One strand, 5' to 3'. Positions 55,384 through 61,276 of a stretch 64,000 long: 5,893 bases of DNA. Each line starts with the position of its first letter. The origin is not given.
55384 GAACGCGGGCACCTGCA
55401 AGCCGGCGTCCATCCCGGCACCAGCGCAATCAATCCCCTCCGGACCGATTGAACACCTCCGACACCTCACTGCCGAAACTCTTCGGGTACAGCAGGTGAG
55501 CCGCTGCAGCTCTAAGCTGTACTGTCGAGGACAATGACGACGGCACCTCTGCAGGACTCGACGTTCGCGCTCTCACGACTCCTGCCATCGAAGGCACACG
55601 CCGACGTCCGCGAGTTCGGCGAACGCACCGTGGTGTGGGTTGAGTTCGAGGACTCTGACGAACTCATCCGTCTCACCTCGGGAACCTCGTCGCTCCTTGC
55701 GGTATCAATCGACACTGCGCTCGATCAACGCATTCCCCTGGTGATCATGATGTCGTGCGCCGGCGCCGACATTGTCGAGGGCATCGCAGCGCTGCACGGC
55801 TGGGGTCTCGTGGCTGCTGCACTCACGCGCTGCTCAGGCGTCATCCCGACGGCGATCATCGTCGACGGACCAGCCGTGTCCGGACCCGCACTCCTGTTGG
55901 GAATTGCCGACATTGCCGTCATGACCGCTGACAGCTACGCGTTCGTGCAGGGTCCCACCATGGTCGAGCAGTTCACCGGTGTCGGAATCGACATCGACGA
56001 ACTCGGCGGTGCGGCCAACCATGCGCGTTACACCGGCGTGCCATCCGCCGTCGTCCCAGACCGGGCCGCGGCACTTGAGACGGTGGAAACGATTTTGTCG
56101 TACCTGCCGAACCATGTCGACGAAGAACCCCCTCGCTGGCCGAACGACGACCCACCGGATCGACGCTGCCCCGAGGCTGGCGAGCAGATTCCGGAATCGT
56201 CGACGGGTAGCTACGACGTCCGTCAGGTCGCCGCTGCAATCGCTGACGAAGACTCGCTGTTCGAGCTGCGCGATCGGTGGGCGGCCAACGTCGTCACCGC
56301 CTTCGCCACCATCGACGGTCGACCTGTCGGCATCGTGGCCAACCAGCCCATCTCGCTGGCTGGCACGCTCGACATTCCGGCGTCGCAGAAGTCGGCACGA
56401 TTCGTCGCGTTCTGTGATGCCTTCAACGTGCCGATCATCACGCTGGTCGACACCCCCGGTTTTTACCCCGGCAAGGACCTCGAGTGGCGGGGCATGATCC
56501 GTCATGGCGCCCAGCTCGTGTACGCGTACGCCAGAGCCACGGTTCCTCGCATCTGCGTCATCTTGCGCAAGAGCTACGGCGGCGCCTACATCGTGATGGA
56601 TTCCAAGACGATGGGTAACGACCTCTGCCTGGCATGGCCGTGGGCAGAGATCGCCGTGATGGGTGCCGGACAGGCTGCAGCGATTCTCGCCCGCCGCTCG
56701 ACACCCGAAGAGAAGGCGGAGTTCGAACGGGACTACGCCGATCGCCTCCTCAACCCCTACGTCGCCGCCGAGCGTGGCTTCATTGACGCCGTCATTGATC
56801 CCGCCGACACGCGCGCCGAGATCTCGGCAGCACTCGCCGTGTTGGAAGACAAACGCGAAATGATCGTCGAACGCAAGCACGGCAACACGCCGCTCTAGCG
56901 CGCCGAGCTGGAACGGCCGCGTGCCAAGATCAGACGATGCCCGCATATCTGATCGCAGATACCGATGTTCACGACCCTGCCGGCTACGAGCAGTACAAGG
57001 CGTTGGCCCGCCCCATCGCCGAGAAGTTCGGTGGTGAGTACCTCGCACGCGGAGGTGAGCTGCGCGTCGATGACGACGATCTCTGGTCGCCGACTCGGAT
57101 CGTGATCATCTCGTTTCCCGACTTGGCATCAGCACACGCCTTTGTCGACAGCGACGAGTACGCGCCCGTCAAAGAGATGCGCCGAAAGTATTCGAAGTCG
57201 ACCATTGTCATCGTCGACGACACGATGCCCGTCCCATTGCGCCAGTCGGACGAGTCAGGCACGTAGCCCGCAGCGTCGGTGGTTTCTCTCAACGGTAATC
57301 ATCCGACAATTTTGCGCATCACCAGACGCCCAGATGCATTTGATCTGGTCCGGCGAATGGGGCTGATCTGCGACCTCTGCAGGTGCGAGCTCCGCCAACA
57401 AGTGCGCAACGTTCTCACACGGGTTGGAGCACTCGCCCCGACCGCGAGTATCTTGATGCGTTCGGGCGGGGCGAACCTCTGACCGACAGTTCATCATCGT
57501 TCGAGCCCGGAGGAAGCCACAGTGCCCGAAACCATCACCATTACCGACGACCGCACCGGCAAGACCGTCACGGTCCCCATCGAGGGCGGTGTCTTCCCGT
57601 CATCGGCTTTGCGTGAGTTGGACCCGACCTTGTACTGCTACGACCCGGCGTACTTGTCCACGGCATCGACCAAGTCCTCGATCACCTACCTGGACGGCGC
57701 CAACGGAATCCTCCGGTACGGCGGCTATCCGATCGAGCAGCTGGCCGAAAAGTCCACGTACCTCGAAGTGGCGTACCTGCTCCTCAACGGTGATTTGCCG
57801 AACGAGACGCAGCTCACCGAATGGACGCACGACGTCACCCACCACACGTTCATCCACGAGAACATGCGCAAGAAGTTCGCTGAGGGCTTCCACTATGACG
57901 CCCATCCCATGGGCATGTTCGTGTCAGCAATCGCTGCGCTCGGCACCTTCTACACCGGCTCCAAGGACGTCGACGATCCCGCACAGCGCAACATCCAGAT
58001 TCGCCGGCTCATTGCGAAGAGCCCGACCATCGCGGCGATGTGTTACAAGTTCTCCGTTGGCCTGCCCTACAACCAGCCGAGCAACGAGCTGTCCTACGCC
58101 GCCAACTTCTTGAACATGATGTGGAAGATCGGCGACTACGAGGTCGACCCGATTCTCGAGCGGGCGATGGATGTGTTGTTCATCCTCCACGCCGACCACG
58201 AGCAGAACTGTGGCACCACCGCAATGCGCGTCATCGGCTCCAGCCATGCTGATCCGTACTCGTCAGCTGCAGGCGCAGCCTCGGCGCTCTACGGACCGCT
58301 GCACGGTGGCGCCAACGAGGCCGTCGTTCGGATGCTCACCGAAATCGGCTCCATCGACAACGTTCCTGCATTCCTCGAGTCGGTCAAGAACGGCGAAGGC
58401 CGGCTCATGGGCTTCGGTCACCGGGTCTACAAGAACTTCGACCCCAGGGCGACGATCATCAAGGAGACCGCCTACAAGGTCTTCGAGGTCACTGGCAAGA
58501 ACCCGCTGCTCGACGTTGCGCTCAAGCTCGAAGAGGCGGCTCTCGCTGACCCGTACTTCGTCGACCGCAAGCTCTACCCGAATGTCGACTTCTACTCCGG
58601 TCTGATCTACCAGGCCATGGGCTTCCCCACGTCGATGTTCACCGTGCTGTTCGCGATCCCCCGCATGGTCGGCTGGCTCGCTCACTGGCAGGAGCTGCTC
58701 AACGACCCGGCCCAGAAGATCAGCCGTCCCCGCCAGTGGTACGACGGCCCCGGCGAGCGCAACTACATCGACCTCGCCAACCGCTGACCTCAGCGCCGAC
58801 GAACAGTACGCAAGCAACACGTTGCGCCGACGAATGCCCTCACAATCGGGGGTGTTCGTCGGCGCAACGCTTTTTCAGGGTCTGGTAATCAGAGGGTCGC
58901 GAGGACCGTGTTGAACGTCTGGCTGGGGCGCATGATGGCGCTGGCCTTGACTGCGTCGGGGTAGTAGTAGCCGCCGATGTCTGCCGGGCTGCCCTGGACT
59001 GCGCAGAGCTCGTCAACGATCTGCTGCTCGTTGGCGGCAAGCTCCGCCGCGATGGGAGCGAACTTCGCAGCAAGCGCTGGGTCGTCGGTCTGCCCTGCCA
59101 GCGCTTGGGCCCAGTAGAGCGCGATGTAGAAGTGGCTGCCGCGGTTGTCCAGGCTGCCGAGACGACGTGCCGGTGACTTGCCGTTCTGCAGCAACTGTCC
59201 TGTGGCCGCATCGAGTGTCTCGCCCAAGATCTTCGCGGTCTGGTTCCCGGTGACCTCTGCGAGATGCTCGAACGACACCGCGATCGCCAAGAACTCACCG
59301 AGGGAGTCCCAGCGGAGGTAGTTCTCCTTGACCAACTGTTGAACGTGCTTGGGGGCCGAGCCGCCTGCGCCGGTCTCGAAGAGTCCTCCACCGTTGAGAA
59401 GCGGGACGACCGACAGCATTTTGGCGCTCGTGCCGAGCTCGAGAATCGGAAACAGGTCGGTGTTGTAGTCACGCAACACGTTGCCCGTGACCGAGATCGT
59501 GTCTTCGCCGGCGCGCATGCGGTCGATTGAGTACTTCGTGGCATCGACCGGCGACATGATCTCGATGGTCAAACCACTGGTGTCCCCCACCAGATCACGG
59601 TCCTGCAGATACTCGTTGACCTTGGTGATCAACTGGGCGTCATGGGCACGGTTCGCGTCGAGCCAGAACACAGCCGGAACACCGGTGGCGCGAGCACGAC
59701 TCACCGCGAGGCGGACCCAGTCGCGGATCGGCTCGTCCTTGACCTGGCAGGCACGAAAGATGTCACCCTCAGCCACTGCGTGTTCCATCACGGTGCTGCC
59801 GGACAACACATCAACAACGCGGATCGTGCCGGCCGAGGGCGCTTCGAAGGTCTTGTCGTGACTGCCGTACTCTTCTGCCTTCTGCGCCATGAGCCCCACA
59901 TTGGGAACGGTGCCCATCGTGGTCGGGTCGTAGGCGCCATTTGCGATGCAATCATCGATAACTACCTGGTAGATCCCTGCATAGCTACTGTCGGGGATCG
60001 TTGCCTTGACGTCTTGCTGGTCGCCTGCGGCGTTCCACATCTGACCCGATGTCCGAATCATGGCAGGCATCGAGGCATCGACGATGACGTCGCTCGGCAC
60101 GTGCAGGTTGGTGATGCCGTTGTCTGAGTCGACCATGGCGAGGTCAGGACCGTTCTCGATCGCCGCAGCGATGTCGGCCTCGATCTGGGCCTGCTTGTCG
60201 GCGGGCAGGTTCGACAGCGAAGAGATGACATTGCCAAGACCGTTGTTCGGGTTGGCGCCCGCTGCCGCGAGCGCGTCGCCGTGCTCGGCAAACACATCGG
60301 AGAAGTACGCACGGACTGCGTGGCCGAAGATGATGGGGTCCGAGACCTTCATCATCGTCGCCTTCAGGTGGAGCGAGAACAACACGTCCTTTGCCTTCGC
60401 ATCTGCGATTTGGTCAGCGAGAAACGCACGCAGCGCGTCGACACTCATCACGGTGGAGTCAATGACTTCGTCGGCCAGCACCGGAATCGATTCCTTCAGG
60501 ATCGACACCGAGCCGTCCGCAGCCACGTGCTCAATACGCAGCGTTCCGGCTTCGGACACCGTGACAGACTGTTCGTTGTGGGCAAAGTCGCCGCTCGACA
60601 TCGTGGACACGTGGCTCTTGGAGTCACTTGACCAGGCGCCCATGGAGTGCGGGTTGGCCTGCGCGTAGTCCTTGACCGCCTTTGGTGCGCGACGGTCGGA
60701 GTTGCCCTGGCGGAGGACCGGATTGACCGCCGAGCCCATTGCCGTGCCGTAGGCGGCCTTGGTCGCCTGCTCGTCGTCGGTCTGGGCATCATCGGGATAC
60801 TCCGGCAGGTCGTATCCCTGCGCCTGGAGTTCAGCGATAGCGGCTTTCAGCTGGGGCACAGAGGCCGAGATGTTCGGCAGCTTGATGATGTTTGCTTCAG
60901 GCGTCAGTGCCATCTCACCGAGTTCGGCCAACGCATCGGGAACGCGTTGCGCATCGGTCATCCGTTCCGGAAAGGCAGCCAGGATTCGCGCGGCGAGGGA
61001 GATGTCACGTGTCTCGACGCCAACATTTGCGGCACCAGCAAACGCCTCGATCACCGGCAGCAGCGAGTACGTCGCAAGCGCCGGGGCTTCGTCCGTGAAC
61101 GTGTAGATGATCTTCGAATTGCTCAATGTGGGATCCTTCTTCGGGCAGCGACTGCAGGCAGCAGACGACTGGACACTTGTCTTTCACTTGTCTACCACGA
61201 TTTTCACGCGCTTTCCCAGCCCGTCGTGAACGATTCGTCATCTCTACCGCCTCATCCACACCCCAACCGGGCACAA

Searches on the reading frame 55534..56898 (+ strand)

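Call 8: search_protein_families(library=pfam, proteins=[window:55534-56898:+])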
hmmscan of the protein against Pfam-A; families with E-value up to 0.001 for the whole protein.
window:55534-56898:+ (454 aa): 3 families
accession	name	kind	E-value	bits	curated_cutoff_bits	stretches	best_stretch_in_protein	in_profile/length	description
PF01039.27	Carboxyl_trans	-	1.7e-119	400.1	22.3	1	59-451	85-492/493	Carboxyl transferase domain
PF03255.19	ACCA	-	1.1e-12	48.3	23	1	285-395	134-240/310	Acetyl co-enzyme A carboxylase carboxyltransferase-like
PF06833.16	MdcE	-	3.9e-05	23.9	32.7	1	298-435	27-163/196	Malonate decarboxylase gamma subunit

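Call 39: search_protein_families(library=ncbifam, proteins=[window:55534-56898:+], max_evalue=0.00001)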
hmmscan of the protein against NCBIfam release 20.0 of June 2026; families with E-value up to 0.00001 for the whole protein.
window:55534-56898:+ (454 aa): 5 families
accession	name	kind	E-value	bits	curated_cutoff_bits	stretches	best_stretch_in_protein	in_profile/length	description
TIGR01117.1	mmdA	subfamily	5.4e-120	401.6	998.8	1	59-454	110-512/512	methylmalonyl-CoA decarboxylase subunit alpha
NF004344.0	PRK05724.1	equivalog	1.6e-12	47.3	357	1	285-395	138-244/319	acetyl-CoA carboxylase carboxyltransferase subunit alpha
TIGR00513.1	accA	equivalog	2e-11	43.9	319.3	1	253-389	98-238/321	acetyl-CoA carboxylase carboxyl transferase subunit alpha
NF041504.1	AccA_sub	subfamily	1.2e-10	41.2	300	1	277-390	73-182/257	carboxyltransferase subunit alpha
TIGR03134.1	malonate_gamma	equivalog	1.5e-07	31.2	237.15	1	251-387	21-171/258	biotin-independent malonate decarboxylase subunit gamma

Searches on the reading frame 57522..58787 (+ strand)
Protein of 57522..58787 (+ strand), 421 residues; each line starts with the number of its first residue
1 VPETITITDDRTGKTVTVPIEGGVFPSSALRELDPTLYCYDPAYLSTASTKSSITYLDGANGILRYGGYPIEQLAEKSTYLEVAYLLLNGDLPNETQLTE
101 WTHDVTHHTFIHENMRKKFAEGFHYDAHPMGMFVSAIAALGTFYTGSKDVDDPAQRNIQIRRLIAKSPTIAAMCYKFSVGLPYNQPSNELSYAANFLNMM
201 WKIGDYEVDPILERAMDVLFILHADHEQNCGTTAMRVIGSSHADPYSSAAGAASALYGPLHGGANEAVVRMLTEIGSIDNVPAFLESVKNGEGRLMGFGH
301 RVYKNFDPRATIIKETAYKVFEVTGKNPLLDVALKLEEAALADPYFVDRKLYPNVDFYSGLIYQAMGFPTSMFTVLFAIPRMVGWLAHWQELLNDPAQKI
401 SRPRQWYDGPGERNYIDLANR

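Call 8: search_protein_families(library=pfam, proteins=[window:57522-58787:+])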
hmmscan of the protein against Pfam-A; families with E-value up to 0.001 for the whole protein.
window:57522-58787:+ (421 aa): 1 family
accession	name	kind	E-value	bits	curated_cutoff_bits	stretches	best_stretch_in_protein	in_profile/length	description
PF00285.26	Citrate_synt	-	7.5e-135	450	27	1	46-404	4-357/357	Citrate synthase, C-terminal domain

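Call 39: search_protein_families(library=ncbifam, proteins=[window:57522-58787:+], max_evalue=0.00001)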
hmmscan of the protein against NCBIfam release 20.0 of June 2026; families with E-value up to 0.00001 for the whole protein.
window:57522-58787:+ (421 aa): 20 families
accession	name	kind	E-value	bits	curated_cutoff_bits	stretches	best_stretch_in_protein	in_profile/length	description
NF004126.0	PRK05614.1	equivalog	1.3e-170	567.6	505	1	36-420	41-429/430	citrate synthase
TIGR01798.1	cit_synth_I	equivalog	2.4e-163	543.7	485.15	1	36-415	28-412/412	citrate synthase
NF010639.0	PRK14036.1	equivalog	5.5e-110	367.6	502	1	40-421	6-378/379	citrate synthase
NF041157.1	Cit_synThplmales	equivalog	1.6e-99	333.6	590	1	52-421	16-376/377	citrate synthase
TIGR01800.1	cit_synth_II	subfamily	1.8e-99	333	421.3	1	49-421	8-368/368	2-methylcitrate synthase/citrate synthase II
NF010640.0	PRK14037.1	subfamily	1.9e-84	283.7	504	1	52-421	16-377/377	citrate synthase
NF010637.0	PRK14034.1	equivalog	1e-82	278.1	594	1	50-421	13-371/372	citrate synthase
NF010638.0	PRK14035.1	equivalog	5.7e-81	272.2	572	1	62-421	24-372/372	citrate synthase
NF041301.1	Cit_synth_Halo_CitZ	equivalog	1.1e-79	268.2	550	1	50-421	15-379/379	citrate synthase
NF010636.0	PRK14033.1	equivalog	2e-76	257.3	479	1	53-414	22-371/376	bifunctional 2-methylcitrate synthase/citrate synthase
NF009006.1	PRK12351.1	equivalog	1.8e-70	237.3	550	1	63-421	29-376/376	bifunctional 2-methylcitrate synthase/citrate synthase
NF009004.0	PRK12349.1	equivalog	1.1e-63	215.3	508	1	42-410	9-366/372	citrate synthase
NF009005.0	PRK12350.1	subfamily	2.1e-62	211.5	332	1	50-414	14-354/366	citrate synthase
NF010635.0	PRK14032.1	subfamily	3e-56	190.8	426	1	60-421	65-448/448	citrate synthase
NF007128.0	PRK09569.1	subfamily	2.6e-41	141.7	344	1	51-388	49-405/437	citrate (Si)-synthase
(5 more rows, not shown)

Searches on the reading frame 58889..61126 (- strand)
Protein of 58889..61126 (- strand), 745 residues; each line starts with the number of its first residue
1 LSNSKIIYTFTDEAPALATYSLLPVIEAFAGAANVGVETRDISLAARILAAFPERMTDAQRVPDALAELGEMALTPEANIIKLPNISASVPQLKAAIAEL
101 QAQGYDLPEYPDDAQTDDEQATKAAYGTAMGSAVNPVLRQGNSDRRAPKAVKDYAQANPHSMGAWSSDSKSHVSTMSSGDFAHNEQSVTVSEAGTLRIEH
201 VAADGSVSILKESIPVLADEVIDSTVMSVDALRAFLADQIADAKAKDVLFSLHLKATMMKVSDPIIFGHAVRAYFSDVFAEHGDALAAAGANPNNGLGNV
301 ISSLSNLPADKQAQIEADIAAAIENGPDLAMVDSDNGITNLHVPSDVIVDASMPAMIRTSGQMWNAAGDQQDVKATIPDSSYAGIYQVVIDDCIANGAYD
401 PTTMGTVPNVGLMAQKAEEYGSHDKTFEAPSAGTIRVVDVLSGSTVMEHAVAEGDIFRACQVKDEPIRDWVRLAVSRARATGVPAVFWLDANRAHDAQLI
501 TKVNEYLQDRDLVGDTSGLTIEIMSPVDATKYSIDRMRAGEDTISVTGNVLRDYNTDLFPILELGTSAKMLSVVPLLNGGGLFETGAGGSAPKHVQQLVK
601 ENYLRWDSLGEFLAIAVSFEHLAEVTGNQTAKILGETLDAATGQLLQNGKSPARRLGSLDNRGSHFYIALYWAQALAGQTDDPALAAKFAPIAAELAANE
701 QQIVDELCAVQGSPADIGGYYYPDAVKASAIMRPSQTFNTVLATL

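Call 8: search_protein_families(library=pfam, proteins=[window:58889-61126:-])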
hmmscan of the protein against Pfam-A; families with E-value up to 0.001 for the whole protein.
window:58889-61126:- (745 aa): 1 family
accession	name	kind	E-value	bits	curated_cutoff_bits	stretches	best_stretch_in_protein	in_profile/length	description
PF03971.19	IDH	-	0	1266.4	25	1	5-742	1-733/734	Monomeric isocitrate dehydrogenase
